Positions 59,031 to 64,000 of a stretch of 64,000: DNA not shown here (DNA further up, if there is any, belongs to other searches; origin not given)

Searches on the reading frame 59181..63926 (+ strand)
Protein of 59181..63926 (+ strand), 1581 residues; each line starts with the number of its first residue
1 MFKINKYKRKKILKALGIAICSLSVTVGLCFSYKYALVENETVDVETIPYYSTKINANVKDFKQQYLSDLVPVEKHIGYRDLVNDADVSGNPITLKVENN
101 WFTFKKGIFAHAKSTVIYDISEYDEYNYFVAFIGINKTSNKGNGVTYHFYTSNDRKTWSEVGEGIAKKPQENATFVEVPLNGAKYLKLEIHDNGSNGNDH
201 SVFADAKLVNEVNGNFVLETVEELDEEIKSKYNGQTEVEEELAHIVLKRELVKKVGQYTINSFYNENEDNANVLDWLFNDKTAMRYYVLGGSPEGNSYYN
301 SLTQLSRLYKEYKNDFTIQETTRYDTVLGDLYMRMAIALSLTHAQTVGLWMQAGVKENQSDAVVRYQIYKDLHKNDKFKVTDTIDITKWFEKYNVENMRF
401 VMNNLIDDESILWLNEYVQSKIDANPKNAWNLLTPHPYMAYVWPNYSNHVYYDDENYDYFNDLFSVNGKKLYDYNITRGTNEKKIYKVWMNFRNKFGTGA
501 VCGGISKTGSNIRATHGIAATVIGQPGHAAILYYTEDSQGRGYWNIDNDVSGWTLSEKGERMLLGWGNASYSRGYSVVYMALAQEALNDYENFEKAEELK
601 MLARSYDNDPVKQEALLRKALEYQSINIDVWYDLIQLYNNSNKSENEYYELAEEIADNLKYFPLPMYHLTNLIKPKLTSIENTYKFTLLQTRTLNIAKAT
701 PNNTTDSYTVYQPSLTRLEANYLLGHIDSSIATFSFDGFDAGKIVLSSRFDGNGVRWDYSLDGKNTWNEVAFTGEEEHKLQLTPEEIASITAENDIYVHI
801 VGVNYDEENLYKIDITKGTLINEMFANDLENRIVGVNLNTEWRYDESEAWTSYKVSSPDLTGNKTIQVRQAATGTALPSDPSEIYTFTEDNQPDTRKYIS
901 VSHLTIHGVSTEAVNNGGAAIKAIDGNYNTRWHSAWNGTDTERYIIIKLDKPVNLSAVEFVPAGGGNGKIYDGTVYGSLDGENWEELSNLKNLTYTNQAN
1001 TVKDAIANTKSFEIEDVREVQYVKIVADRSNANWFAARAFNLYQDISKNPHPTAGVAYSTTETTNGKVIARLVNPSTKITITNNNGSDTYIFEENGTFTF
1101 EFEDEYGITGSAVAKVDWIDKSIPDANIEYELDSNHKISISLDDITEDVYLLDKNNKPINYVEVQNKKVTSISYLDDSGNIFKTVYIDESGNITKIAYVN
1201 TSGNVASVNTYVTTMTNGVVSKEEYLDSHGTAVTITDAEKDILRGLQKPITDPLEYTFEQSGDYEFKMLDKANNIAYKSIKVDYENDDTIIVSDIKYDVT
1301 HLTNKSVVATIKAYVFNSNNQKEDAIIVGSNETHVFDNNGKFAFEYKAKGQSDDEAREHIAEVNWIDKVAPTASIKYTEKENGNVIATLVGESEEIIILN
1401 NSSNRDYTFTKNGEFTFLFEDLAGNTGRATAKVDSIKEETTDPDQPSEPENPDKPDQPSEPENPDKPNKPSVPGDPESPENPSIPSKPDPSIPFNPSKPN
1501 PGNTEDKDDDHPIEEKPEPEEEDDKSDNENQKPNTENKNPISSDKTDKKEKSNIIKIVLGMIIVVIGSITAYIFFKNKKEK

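Call 63: find_encoding_contigs(protein=window:59181-63926:+, flank=10000, max_places=3)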
Protein window:59181-63926:+ (1581 aa): 8 contigs read that carry it; 3 places shown.
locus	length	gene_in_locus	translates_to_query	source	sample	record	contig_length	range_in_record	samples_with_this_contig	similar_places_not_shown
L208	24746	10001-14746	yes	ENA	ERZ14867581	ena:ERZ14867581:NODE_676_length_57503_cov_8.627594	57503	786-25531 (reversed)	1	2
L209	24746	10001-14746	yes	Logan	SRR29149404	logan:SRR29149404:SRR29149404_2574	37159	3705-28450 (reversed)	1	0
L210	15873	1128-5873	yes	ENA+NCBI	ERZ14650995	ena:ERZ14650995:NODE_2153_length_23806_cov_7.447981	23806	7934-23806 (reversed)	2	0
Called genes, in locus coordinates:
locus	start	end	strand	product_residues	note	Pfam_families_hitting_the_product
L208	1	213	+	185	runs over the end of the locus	PF01195:Pept_tRNA_hydro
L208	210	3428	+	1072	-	PF17757:UvrB_inter, PF02559:CarD_TRCF_RID, PF00270:DEAD, PF00271:Helicase_C, PF03461:TRCF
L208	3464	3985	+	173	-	PF04014:MazE_antitoxin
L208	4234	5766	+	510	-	PF00133:tRNA-synt_1, PF01406:tRNA-synt_1e (weak), PF09334:tRNA-synt_1g, PF00133:tRNA-synt_1, PF08264:Anticodon_1, PF19303:Anticodon_3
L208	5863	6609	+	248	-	PF01026:TatD_DNase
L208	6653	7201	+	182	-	-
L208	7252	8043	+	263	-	PF00398:RrnaAD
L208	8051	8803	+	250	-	-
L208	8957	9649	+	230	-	PF13487:HD_5, PF01966:HD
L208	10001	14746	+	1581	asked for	PF08305:NPCBM, PF00754:F5_F8_type_C, PF22633:F5_F8_type_C_2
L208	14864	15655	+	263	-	PF05582:Peptidase_U57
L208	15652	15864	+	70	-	PF06257:VEG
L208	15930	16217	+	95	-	PF04026:SpoVG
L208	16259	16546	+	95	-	PF07873:YabP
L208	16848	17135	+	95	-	PF04977:DivIC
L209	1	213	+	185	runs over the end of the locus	PF01195:Pept_tRNA_hydro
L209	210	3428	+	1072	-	PF17757:UvrB_inter, PF02559:CarD_TRCF_RID, PF00270:DEAD, PF00271:Helicase_C, PF03461:TRCF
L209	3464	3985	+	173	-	PF04014:MazE_antitoxin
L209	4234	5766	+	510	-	PF00133:tRNA-synt_1, PF01406:tRNA-synt_1e (weak), PF09334:tRNA-synt_1g, PF00133:tRNA-synt_1, PF08264:Anticodon_1, PF19303:Anticodon_3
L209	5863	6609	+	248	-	PF01026:TatD_DNase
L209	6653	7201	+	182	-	-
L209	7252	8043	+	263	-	PF00398:RrnaAD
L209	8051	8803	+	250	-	-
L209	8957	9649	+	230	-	PF13487:HD_5, PF01966:HD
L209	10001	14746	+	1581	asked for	PF08305:NPCBM, PF00754:F5_F8_type_C, PF22633:F5_F8_type_C_2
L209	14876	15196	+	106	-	PF05582:Peptidase_U57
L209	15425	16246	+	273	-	PF00142:Fer4_NifH, PF01656:CbiA, PF02374:ArsA_ATPase (weak), PF06564:CBP_BcsQ, PF09140:MipZ, PF10609:ParA, PF13614:AAA_31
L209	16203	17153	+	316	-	PF02195:ParB_N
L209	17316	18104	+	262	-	-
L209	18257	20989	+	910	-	PF13620:CarboxypepD_reg (faint), PF11974:bMG3 (faint), PF17210:SdrD_B (faint), PF17802:SpaA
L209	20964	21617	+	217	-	PF04203:Sortase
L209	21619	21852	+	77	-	-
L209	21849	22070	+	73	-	-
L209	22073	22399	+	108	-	-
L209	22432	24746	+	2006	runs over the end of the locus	?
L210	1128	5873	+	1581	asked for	PF08305:NPCBM, PF00754:F5_F8_type_C, PF22633:F5_F8_type_C_2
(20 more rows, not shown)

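Call 65: search_protein_families(library=pfam, proteins=[L209:16203-17153:+, L209:15425-16246:+, L209:17316-18104:+], max_evalue=0.01)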
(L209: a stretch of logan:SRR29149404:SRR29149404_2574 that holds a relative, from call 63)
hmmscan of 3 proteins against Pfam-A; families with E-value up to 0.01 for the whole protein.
L209:16203-17153:+ (316 aa): 2 families
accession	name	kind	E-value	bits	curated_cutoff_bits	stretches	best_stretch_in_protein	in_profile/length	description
PF02195.25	ParB_N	-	4.9e-17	62.2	26.3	1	31-117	3-90/95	ParB N-terminal domain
PF23287.1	KOW7_SPT5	-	0.0037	17.5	27.1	1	72-115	1-44/52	Transcription elongation factor SPT5, seventh KOW domain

L209:15425-16246:+ (273 aa): 10 families
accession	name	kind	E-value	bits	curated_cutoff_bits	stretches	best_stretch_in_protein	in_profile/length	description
PF13614.12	AAA_31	-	2.6e-52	177.8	27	1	5-184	2-177/177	AAA domain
PF01656.29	CbiA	-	9.4e-22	77.7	25.4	1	7-230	1-118/125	CobQ/CobB/MinD/ParA nucleotide binding domain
PF00142.24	Fer4_NifH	-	2.6e-13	50.5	25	1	12-260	7-247/271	4Fe-4S iron sulfur cluster binding proteins, NifH/frxC family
PF06564.18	CBP_BcsQ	-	2.1e-11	44.2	21.3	1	6-152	3-143/234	Cellulose biosynthesis protein BcsQ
PF09140.17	MipZ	-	4.3e-10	39.8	20.7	1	5-157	1-132/262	ATPase MipZ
PF10609.15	ParA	-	9.2e-10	38.8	27.1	1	5-257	4-245/246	NUBPL iron-transfer P-loop NTPase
PF02374.21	ArsA_ATPase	-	1.2e-07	31.7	24.3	1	12-51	8-47/305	Anion-transporting ATPase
PF07015.17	VirC1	-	0.00011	22.1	24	1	6-48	3-45/231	VirC1 protein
PF00448.28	SRP54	-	0.00064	19.9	22.7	0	15-42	11-38/196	SRP54-type protein, GTPase domain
PF01268.25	FTHFS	-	0.003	16.3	27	1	6-38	59-91/556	Formate--tetrahydrofolate ligase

L209:17316-18104:+ (262 aa): 1 family
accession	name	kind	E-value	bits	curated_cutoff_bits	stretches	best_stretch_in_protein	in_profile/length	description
PF09731.14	Mitofilin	-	7.4e-05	22.3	27.4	1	2-164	5-173/614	Mitochondrial inner membrane protein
